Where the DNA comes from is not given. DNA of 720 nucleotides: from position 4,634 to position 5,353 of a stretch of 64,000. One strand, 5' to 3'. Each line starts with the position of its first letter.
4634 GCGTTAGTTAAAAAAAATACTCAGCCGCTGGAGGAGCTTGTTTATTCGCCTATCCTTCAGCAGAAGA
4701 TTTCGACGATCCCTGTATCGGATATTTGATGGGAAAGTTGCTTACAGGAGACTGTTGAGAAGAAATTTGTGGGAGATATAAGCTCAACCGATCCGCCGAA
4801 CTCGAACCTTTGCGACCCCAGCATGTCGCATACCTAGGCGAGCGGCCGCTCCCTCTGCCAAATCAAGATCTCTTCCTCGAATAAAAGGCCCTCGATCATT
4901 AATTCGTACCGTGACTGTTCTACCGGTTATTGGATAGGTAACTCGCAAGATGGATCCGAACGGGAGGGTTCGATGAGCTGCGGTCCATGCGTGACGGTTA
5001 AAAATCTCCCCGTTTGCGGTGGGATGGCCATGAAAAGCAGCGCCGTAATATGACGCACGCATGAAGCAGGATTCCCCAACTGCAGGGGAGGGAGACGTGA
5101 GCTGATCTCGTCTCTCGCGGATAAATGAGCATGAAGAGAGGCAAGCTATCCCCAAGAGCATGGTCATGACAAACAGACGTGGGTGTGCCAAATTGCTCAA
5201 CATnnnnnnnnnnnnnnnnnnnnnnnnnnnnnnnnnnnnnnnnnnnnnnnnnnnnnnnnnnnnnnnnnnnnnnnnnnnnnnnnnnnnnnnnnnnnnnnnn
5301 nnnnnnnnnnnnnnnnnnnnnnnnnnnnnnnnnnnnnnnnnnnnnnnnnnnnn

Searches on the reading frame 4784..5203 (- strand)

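Call 87: search_protein_families(library=pfam, proteins=[window:4784-5203:-], max_evalue=0.001)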
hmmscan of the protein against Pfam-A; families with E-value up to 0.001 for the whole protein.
window:4784-5203:- (139 aa): 1 family
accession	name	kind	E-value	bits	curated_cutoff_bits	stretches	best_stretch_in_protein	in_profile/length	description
PF03330.24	DPBB_1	-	9.6e-24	83.9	28.8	1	49-135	5-83/83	Lytic transglycolase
